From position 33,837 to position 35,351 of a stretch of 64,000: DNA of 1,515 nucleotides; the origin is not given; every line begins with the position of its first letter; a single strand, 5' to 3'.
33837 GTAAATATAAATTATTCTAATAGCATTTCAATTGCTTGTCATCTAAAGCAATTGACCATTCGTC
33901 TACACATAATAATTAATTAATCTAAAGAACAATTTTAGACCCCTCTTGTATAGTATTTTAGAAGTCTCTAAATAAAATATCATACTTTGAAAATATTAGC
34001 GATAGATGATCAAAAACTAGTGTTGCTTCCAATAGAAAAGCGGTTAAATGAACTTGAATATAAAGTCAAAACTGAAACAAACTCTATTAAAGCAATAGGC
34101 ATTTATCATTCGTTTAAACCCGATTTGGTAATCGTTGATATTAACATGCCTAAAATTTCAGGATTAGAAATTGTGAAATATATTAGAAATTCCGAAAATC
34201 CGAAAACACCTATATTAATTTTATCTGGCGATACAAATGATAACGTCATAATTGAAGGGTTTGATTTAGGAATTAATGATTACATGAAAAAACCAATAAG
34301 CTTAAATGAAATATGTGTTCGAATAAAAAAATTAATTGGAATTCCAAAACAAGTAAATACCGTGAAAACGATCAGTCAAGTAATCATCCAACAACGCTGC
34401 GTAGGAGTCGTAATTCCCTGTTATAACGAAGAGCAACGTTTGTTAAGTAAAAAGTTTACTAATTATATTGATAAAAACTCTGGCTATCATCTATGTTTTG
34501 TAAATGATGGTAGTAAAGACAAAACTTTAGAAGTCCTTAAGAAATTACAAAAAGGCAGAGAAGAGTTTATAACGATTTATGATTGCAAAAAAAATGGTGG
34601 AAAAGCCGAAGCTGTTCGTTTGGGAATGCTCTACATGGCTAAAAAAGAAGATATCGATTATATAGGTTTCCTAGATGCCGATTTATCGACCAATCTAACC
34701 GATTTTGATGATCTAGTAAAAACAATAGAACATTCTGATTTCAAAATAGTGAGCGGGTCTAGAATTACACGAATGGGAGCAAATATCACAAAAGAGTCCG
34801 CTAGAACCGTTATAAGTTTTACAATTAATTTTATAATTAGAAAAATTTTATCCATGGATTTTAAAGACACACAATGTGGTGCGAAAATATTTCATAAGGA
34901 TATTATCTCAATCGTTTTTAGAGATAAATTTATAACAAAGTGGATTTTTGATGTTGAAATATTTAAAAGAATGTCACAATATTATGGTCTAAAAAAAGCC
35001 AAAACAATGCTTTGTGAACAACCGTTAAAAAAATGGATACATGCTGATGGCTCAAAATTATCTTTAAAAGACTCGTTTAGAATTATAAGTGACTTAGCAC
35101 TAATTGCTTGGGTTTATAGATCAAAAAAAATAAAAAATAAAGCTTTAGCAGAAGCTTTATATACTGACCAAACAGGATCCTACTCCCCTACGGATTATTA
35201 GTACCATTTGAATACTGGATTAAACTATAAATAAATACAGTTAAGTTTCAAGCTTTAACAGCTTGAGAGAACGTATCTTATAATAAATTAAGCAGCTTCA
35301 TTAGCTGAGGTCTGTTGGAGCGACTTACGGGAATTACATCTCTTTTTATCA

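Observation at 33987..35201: Receiver domain fused to a GT2 glycosyltransferase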

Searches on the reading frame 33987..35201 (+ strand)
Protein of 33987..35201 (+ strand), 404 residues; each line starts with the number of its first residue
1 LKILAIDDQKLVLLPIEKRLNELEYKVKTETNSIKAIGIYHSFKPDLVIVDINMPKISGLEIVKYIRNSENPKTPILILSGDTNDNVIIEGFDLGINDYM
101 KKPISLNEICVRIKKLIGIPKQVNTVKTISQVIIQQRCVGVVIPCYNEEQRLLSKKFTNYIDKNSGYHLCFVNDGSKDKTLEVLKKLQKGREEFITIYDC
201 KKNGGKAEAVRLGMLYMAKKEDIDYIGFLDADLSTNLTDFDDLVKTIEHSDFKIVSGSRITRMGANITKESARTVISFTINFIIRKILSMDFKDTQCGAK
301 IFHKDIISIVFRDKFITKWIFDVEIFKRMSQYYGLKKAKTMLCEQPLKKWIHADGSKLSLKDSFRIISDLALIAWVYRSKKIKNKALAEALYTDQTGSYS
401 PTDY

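Call 3: search_protein_families(library=pfam, proteins=[window:33987-35201:+], max_evalue=0.001)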
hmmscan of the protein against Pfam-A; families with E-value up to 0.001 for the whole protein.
window:33987-35201:+ (404 aa): 4 families
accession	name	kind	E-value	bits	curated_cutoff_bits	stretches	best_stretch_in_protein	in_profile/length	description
PF00072.30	Response_reg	-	1.8e-24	86.5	30.2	1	3-113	1-110/111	Response regulator receiver domain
PF00535.33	Glycos_transf_2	-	8e-21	75.1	23.3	1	141-307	2-164/168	Glycosyl transferase family 2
PF10111.15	Glyco_tranf_2_2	-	3.2e-05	24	27.3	1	141-261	2-120/276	Glycosyltransferase like family 2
PF13704.12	Glyco_tranf_2_4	-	0.00017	22.4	27.5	1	155-232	8-81/98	Glycosyl transferase family 2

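Call 4: search_protein_families(library=ncbifam, proteins=[window:33987-35201:+], max_evalue=0.001)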
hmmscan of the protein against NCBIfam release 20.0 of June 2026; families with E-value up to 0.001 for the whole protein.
window:33987-35201:+ (404 aa): 104 families (the best 25 are shown)
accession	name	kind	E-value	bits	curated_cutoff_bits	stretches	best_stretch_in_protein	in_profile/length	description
NF045944.1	ResRegRpaBCyano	equivalog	4.4e-20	72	330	1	4-134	1-131/229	response regulator transcription factor RpaB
NF053854.1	RespRegPhoBBctds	equivalog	3.4e-19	69.1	270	1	3-125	1-123/225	two-component system response regulator PhoB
NF051850.1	RespRegRprY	equivalog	3.1e-18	66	370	1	3-117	7-120/234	response regulator transcription factor RprY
NF045991.1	RespRegCtrARhodob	equivalog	7.2e-18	65.1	350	1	1-121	1-120/224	response regulator transcription factor CtrA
NF041734.1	resp_reg_RppA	equivalog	7.6e-17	61.4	250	1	1-134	1-136/229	two-component system response regulator RppA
NF040689.1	MtrAB_MtrA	equivalog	1e-16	60.9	300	1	3-133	1-130/219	MtrAB system response regulator MtrA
NF045505.1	RR_RssB_Pseudo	equivalog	1.1e-16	60.9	700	1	2-105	7-109/394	two-component system response regulator RssB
NF007135.0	PRK09581.1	equivalog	1.2e-16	60.5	474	1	2-115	4-270/457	PleD family two-component system response regulator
TIGR02154.1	PhoB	equivalog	1.4e-16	60.5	296.2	1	2-134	4-139/226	phosphate regulon transcriptional regulator PhoB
NF033117.2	vanR_ACDEGLN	exception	3.3e-16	59.6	350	1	3-155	1-150/226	VanR-ABDEGLN family response regulator transcription factor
NF007928.2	PRK10643.1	equivalog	8.1e-16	58.3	330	1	1-118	1-117/216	two-component system response regulator PmrA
TIGR01387.1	cztR_silR_copR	subfamily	2.8e-15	56.6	279.2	1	3-135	1-133/218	heavy metal response regulator transcription factor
NF041733.1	resp_reg_CseB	equivalog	3.4e-15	56.1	350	1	2-118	2-116/228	two-component system response regulator CseB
NF008677.0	PRK11697.1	equivalog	5.4e-15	55.4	246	1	1-171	2-166/238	two-component system response regulator BtsR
NF052313.1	T9SS_RR_PorX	equivalog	8.2e-15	54.5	300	1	2-128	2-126/513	T9SS response regulator signal transducer PorX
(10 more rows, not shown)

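Call 5: find_homologous_proteins(query=window:33987-35201:+)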
Query window:33987-35201:+ (404 aa): 7792 proteins with E <= 0.001 among 8000 candidates; the best 120 are listed.
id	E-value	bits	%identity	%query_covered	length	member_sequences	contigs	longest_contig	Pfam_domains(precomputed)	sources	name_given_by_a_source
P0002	4.5e-263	890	100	100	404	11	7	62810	PF00072.31,PF00535.33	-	-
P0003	1.2e-242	823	94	97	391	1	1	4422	PF10111.15,PF00072.31,PF00535.33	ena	-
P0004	1.1e-241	820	93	97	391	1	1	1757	PF10111.15,PF00072.31,PF00535.33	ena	-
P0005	4.8e-203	692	77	97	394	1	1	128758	PF10111.15,PF00072.31,PF00535.33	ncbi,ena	-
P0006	1.3e-201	688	77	96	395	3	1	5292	PF10111.15,PF00072.31,PF00535.33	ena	-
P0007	9.9e-201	685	78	96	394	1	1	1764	PF10111.15,PF00072.31,PF00535.33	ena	-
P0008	7.6e-200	682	78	96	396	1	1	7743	PF00072.31,PF00535.33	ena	-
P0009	1.6e-199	681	78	96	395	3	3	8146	PF10111.15,PF00072.31,PF00535.33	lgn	-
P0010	1.6e-199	681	75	96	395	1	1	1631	PF00072.31,PF00535.33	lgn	-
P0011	2.1e-199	680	79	94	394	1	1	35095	PF10111.15,PF00072.31,PF00535.33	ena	-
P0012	4.1e-199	679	78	94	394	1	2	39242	PF10111.15,PF00072.31,PF00535.33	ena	-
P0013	4.6e-199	679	79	96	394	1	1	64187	PF10111.15,PF00072.31,PF00535.33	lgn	-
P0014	7.4e-199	679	77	96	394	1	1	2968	PF10111.15,PF00072.31,PF00535.33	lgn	-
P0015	8.6e-199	678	76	97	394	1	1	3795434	PF10111.15,PF00072.31,PF00535.33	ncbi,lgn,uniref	ncbi:response regulator [Algibacter sp. R77976]|uniref:response regulator n=1 Tax=Algibacter sp. R77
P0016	2.0e-198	677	79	93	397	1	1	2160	PF10111.15,PF00072.31,PF00535.33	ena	-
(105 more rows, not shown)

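Call 12: find_related_loci(query=window:33987-35201:+, collection=genome_contigs, flank=10000)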
Query window:33987-35201:+ (404 aa) in genome_contigs; peptide patterns used: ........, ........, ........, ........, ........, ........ (x = any residue, [..] = any of these).
600 stretches matched a pattern (row limit reached: there are more); 467 encode a relative of the query (tblastn E <= 1e-3); the best 80 are kept; 80 distinct loci.
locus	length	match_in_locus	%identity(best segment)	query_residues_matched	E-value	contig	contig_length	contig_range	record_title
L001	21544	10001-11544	77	1-393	0e+0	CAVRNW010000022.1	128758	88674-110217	MAG: uncultured Flavobacteriaceae bacterium isolate MFD03551.bin.2.50 genome assembly, contig: contig_47212, whole genom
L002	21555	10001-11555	76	1-387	0e+0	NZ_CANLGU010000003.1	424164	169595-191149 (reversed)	Uncultured Algibacter sp. isolate 2-1252.fasta NODE_3, whole genome shotgun sequence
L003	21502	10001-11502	75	1-386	0e+0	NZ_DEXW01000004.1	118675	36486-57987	MAG: Winogradskyella sp. UBA3174 UBA3174_contig_241, whole genome shotgun sequence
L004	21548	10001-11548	76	1-385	0e+0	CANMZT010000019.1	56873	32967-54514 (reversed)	uncultured Algibacter sp. isolate W4E-6-G.fasta genome assembly, contig: NODE_19, whole genome shotgun sequence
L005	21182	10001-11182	75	1-393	0e+0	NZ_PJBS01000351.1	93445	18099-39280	Psychroflexus sp. MES1-P1E contig4, whole genome shotgun sequence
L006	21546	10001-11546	76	1-384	0e+0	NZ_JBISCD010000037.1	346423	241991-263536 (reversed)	Thalassobellus sediminis strain MEBiC06508 k141_9, whole genome shotgun sequence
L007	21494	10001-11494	77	1-381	0e+0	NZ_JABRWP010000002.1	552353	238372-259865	Winogradskyella eckloniae strain EC29 NODE_2_length_552353_cov_50.417934, whole genome shotgun sequence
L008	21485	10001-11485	76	1-381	0e+0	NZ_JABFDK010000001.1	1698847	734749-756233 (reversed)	Winogradskyella costae strain Z3138 NODE_1_length_1698847_cov_249.225_ID_1, whole genome shotgun sequence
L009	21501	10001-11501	76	1-381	0e+0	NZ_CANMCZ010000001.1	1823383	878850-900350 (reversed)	Uncultured Winogradskyella sp. isolate 3-1016.fasta NODE_1, whole genome shotgun sequence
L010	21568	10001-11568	75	1-392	0e+0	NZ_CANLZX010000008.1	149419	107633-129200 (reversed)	Uncultured Algibacter sp. isolate 4-1434.fasta NODE_8, whole genome shotgun sequence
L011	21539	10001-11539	75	1-385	0e+0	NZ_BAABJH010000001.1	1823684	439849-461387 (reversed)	Flaviramulus aquimarinus strain JCM 18274 sequence1, whole genome shotgun sequence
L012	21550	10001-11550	77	1-379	0e+0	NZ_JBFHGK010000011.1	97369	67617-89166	MAG: Mariniflexile sp. isolate Mix_sand07.2021.05.G.151 k141_1449000_length_97369_cov_19.5001, whole genome shotgun sequ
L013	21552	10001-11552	76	1-381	0e+0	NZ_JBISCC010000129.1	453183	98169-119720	Thalassobellus citreus strain MEBiC06459 k141_154, whole genome shotgun sequence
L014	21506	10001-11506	75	1-394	0e+0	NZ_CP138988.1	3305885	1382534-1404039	Olleya sp. R77988 chromosome, complete genome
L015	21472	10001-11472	75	1-385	0e+0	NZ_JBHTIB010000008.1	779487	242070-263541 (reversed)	Mariniflexile aquimaris strain CCUG 60529 GCM70027553_11, whole genome shotgun sequence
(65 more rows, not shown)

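Call 18: search_protein_representatives(protein=window:33987-35201:+)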
Query: 404 residues. Proteins with E-value up to 0.001 (for the whole library): 251222; up to 1e-10: 15782; up to 1e-30: 502. The best 150 are listed.
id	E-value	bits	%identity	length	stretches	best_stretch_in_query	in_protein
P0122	5.6e-177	604.9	68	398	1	1-388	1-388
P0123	6.2e-98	344.7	72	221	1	1-220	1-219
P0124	2.0e-96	339.8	44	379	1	1-386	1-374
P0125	3.8e-95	335.6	43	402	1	3-384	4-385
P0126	5.2e-90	318.7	41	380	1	1-384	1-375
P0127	1.2e-87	310.9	46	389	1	1-377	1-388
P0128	2.6e-87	309.8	42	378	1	1-373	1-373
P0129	4.5e-84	299.1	49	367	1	1-291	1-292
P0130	1.3e-82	294.3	38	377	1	1-373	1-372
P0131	3.1e-80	286.5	43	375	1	1-379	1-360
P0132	5.3e-80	285.7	43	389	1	1-378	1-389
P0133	5.7e-78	279.0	54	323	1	138-375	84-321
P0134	1.7e-74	267.6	40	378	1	1-344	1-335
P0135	6.0e-73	262.5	50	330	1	127-378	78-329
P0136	1.3e-69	251.5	68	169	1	217-380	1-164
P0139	9.2e-63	229.0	35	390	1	2-382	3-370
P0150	9.4e-53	196.0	43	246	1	139-377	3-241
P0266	2.7e-39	151.7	38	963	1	141-379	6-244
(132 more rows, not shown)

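Call 19: search_protein_families(library=ncbifam, proteins=[L001:11212-11706:+, L001:11718-12719:+, P0150], max_evalue=0.001)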
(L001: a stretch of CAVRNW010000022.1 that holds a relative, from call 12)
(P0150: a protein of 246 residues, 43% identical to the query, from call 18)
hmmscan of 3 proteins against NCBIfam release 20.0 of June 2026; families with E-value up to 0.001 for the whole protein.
L001:11212-11706:+ (164 aa): 3 families
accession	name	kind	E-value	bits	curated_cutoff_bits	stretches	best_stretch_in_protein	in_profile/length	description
NF047588.1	GlcsyltransPgfSStrep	equivalog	0.00029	20.1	500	1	1-79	1-83/308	glycosyltransferase PgfS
TIGR03937.1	PgaC_IcaA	equivalog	0.0003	19.9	422.3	1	2-78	46-122/407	poly-beta-1,6-N-acetyl-D-glucosamine synthase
NF007482.0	PRK10073.1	equivalog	0.00048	19.2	423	1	2-62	7-67/334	glycosyltransferase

L001:11718-12719:+ (333 aa): 2 families
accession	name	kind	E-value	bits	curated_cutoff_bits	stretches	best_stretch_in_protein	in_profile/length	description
TIGR00218.1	manA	equivalog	2.1e-47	162.1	116.2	2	12-137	11-128/359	mannose-6-phosphate isomerase, class I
NF011710.0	PRK15131.1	equivalog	5.9e-14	51.8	571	2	31-111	29-107/391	mannose-6-phosphate isomerase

P0150 (246 aa): 13 families
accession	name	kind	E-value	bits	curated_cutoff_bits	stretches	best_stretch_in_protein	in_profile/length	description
TIGR03937.1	PgaC_IcaA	equivalog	9.9e-15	54.4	422.3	1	2-96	46-135/407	poly-beta-1,6-N-acetyl-D-glucosamine synthase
NF047683.1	TeichurnBiosyTuaG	equivalog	3.9e-11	43.1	400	1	3-115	8-115/252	teichuronic acid biosynthesis protein TuaG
NF007986.1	PRK10714.1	equivalog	1.7e-10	40.4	529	1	3-171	8-169/316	undecaprenyl-phosphate 4-deoxy-4-formamido-L-arabinose transferase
NF058614.1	PPMAGASynPpgS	equivalog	4.4e-10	39.4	370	1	4-169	3-160/226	polyprenyl-phospho-N-acetylgalactosaminyl synthase PpgS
NF047588.1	GlcsyltransPgfSStrep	equivalog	4.8e-10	39.2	500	1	1-140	1-137/308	glycosyltransferase PgfS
TIGR04283.1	glyco_like_mftF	equivalog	2.6e-09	37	182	1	3-127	1-114/221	TIGR04283 family arsenosugar biosynthesis glycosyltransferase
NF041875.1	EPS_EpsD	equivalog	1.3e-06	28.1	370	1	4-100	2-93/325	exopolysaccharide biosynthesis glycosyltransferase EpsD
NF053739.1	GlytfEpsEBac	equivalog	2.9e-06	26.5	450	1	3-111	3-107/265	glycosyltransferase EpsE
NF007482.0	PRK10073.1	equivalog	3.2e-06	26.4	423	1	3-98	8-97/334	glycosyltransferase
TIGR04182.1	glyco_TIGR04182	equivalog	3.3e-05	23.4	325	1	3-171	2-156/293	S-layer glycoprotein N-glycosyltransferase AglJ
NF038302.1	EPS_HpsE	equivalog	0.00014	20.9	300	1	2-123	2-123/307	hormogonium polysaccharide biosynthesis glycosyltransferase HpsE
TIGR04242.1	nodulat_NodC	equivalog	0.00051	19.1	550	1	3-107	50-152/395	chitooligosaccharide synthase NodC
TIGR03965.1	mycofact_glyco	equivalog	0.00085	18.3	280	0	3-97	76-165/467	mycofactocin biosynthesis glycosyltransferase MftF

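Call 20: search_protein_families(library=pfam, proteins=[L001:11212-11706:+, L001:11718-12719:+, P0150, P0266], max_evalue=1)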
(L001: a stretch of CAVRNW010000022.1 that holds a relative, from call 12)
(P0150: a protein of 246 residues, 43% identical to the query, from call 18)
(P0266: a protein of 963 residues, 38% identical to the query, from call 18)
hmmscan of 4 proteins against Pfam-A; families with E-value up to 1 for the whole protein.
L001:11212-11706:+ (164 aa): 3 families
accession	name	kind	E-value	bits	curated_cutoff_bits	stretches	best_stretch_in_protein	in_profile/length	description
PF00535.33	Glycos_transf_2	-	2.6e-05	24.7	23.3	1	5-78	2-75/168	Glycosyl transferase family 2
PF13704.12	Glyco_tranf_2_4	-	0.0091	16.9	27.5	1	21-65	10-50/98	Glycosyl transferase family 2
PF17190.9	RecG_N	-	0.42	11.8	23.1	1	96-159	15-75/89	RecG N-terminal helical domain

L001:11718-12719:+ (333 aa): 7 families
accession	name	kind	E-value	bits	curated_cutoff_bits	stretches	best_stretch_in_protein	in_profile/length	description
PF20511.4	PMI_typeI_cat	-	4.1e-16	59.8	22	1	8-115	4-113/143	Phosphomannose isomerase type I, catalytic domain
PF21621.3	MPI_cupin_dom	-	4.5e-14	52.6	27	1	242-320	3-78/79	Mannose-6-phosphate isomerase, cupin domain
PF07883.17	Cupin_2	-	8e-07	29.1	27.2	2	161-180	37-56/70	Cupin domain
PF00190.28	Cupin_1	-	9.6e-05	22.4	22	1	156-182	76-101/151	Cupin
PF11699.14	CENP-C_C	-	0.0012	19.5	29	1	245-311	7-74/85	Mif2/CENP-C like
PF01050.24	MannoseP_isomer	-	0.0088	16.7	23.6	0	274-315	53-92/116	Mannose-6-phosphate isomerase C-terminal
PF05899.18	Cupin_3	-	0.019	15.1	23.5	0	274-305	29-61/74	EutQ-like cupin domain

P0150 (246 aa): 5 families
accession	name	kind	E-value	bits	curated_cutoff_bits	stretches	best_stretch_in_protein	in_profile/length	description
PF00535.33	Glycos_transf_2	-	5.2e-20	72.5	23.3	1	5-140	2-135/168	Glycosyl transferase family 2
PF13641.12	Glyco_tranf_2_3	-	8.4e-08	32.9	27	1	3-119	3-118/230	Glycosyltransferase like family 2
PF10111.15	Glyco_tranf_2_2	-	7.7e-06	26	27.3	1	5-115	2-110/276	Glycosyltransferase like family 2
PF13704.12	Glyco_tranf_2_4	-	0.00026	21.9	27.5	1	21-96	7-81/98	Glycosyl transferase family 2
PF09488.16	Osmo_MPGsynth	-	0.01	15.2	27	1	63-100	138-174/381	Mannosyl-3-phosphoglycerate synthase (osmo_MPGsynth)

P0266 (963 aa): 5 families
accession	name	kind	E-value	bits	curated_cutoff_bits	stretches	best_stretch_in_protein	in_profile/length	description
PF19830.4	DUF6311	-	1.5e-29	104.2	27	1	270-568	12-300/303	Family of unknown function (DUF6311)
PF00535.33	Glycos_transf_2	-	9.9e-24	84.6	23.3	1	5-176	1-168/168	Glycosyl transferase family 2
PF10111.15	Glyco_tranf_2_2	-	0.00043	20.3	27.3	1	6-104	2-97/276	Glycosyltransferase like family 2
PF13641.12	Glyco_tranf_2_3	-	0.0018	18.8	27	1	5-102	4-100/230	Glycosyltransferase like family 2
PF13704.12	Glyco_tranf_2_4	-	0.21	12.6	27.5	1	33-98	20-81/98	Glycosyl transferase family 2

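Call 32: predict_structure(alignment_id=A2)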
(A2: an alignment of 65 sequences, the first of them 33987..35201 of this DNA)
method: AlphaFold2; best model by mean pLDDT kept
length: 404 residues; sequences in the alignment: 65
mean_pLDDT: 92.5   pTM: 0.89
mean pLDDT of the five models: 92.5, 92.3, 92.2, 91.4, 91.3
residues with pLDDT >= 90: 335; 70-90: 43; 50-70: 18; < 50: 8
segments of 3 or more residues with pLDDT < 50: 397-404
pLDDT, mean of each block of 10 residues (from residue 1): 97 96 96 97 98 95 97 97 94 98 96 94 78 96 97 94 97 98 98 98 97 98 97 93 97 96 80 88 96 93 97 95 97 96 94 82 95 94 65 54 42
secondary structure, 60 per line:
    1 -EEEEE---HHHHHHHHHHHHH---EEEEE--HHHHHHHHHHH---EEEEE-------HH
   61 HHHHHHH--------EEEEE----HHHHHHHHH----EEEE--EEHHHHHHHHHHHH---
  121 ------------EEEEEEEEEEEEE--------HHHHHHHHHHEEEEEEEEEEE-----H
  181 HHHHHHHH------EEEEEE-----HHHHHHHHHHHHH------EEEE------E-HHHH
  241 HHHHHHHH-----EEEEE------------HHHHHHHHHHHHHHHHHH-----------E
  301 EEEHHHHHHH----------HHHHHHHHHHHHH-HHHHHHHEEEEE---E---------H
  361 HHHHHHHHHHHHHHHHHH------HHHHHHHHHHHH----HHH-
elements in order: E2-6 H10-22 E26-30 H33-43 E47-51 H59-67 E76-80 H85-93 E98-101 H106-117 E133-145 H154-163 E164-174 H180-188 E195-200 H206-218 E225-228 H237-248 E254-258 H271-288 E300-303 H304-310 H321-333 H335-341 E342-346 H360-378 H385-396

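Call 35: fold_search(model_id=the predicted structure, library=pdb)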
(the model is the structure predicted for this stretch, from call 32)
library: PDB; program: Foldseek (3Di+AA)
matches with E <= 10: 1757; with E <= 0.001: 778
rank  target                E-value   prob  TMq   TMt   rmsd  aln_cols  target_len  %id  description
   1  9bhc_A                2.3e-12  1.00  0.47  0.60   3.0       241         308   21  Salmonella undecaprenyl-phosphate 4-deoxy-4-formamido-L-arabinose transferase (ArnC) (released 2025-02-12)
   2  9asc_A                3.3e-12  1.00  0.46  0.58   3.5       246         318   21  Cryo-EM Structure of the Glycosyltransferase ArnC from Salmonella enterica in the UDP-bound State Determined on Talos  (released 2025-02-05)
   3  9bhc_B                3.6e-12  1.00  0.46  0.60   2.8       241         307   22  Salmonella undecaprenyl-phosphate 4-deoxy-4-formamido-L-arabinose transferase (ArnC) (released 2025-02-12)
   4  8vxh_A                3.8e-12  1.00  0.46  0.58   3.1       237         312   21  Cryo-EM Structure of the Glycosyltransferase ArnC from Salmonella enterica in the Apo State Determined on Talos Arctic (released 2025-02-05)
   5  9b77_A                4.5e-12  1.00  0.46  0.58   3.1       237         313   21  Cryo-EM Structure of the Glycosyltransferase ArnC from Salmonella enterica in the Apo State Determined on Krios micros (released 2025-02-05)
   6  9nyc_A                2.4e-11  1.00  0.47  0.59   5.3       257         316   19  Cryo-EM structure of the glycosyltransferase GtrB in the substrate-bound state (released 2025-12-17)
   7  9nyf_A                4.7e-11  1.00  0.44  0.57  11.4       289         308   19  Cryo-EM structure of the glycosyltransferase GtrB (tetramer volume) (released 2025-12-17)
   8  9nyd_A                8.6e-11  1.00  0.43  0.54   4.5       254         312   20  Cryo-EM structure of the glycosyltransferase GtrB in the pre-catalysis and product-bound state (released 2025-12-17)
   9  9nyd_B                1.2e-10  1.00  0.43  0.55  17.2       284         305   21  Cryo-EM structure of the glycosyltransferase GtrB in the pre-catalysis and product-bound state (released 2025-12-17)
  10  9hwj_A                1.5e-10  1.00  0.46  0.60  13.4       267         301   18  Structure of Undecaprenyl-phosphate 4-deoxy-4-formamido-L-arabinose transferase embedded in nanodisc (released 2026-01-14)
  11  5mm1                  1.5e-10  1.00  0.43  0.50   4.5       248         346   22  Dolichyl phosphate mannose synthase in complex with GDP and dolichyl phosphate mannose (released 2017-08-09)
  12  9nyd_C                1.6e-10  1.00  0.45  0.58  17.0       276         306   19  Cryo-EM structure of the glycosyltransferase GtrB in the pre-catalysis and product-bound state (released 2025-12-17)
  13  5mlz                  1.8e-10  1.00  0.46  0.52   3.9       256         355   23  Dolichyl phosphate mannose synthase in complex with GDP and Mg2+ (released 2017-08-09)
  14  9bhe_A                3.6e-10  1.00  0.46  0.59   3.3       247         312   23  Salmonella undecaprenyl-phosphate 4-deoxy-4-formamido-L-arabinose transferase (ArnC) bound to UDP (released 2025-02-12)
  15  9bhe_B                3.8e-10  1.00  0.47  0.59   3.4       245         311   22  Salmonella undecaprenyl-phosphate 4-deoxy-4-formamido-L-arabinose transferase (ArnC) bound to UDP (released 2025-02-12)
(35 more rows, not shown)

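Call 54: find_encoding_contigs(protein=P0125, flank=10000, max_places=3)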
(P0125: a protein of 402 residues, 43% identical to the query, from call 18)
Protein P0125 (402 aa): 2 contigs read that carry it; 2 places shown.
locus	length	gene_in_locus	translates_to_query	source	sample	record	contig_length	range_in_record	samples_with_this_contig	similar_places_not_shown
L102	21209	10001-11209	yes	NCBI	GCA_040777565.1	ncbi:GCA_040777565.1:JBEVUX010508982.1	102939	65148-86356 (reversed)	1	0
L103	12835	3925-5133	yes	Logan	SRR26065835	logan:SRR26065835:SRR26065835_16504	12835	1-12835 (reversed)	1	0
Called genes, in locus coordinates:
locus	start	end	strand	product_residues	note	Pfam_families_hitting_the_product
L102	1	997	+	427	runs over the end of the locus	PF05496:RuvB_N, PF14532:Sigma54_activ_2 (weak), PF00004:AAA, PF07728:AAA_5 (weak), PF13173:AAA_14 (weak), PF13238:AAA_18 (weak), PF16193:AAA_assoc_2, PF12002:MgsA_C, +4 more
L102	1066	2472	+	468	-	PF02878:PGM_PMM_I, PF02879:PGM_PMM_II, PF02880:PGM_PMM_III, PF00408:PGM_PMM_IV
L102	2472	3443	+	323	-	PF10043:DUF2279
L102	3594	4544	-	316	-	PF20030:bpMoxR, PF07726:AAA_3, PF07728:AAA_5, PF17863:AAA_lid_2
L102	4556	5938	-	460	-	PF13145:Rotamase_2 (weak), PF13616:Rotamase_3, PF00639:Rotamase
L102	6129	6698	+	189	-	PF04542:Sigma70_r2, PF08281:Sigma70_r4_2, PF04545:Sigma70_r4 (weak)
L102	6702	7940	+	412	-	-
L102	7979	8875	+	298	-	PF13793:Pribosyltran_N, PF00156:Pribosyltran (weak), PF14572:Pribosyl_synth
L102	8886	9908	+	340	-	PF00226:DnaJ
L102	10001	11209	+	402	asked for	PF00072:Response_reg, PF00535:Glycos_transf_2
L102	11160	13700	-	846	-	PF13620:CarboxypepD_reg, PF13715:CarbopepD_reg_2, PF18939:DUF5686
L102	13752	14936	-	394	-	PF00162:PGK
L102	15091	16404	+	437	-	PF00675:Peptidase_M16, PF05193:Peptidase_M16_C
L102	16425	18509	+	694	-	PF05193:Peptidase_M16_C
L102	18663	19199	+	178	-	PF25024:EGF_TEN (weak)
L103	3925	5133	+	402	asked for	PF00072:Response_reg, PF00535:Glycos_transf_2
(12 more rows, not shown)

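Call 55: find_encoding_contigs(protein=P0130, flank=10000, max_places=3)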
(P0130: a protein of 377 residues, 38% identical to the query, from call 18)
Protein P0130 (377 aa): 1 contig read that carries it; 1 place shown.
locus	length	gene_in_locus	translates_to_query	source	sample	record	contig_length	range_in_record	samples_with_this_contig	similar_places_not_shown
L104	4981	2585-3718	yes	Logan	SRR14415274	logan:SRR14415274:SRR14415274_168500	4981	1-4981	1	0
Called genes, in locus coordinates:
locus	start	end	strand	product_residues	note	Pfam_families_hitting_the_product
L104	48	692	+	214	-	PF02517:Rce1-like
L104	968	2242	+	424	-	PF00144:Beta-lactamase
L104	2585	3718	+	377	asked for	PF00072:Response_reg, PF00535:Glycos_transf_2, PF13641:Glyco_tranf_2_3 (weak)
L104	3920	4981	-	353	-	?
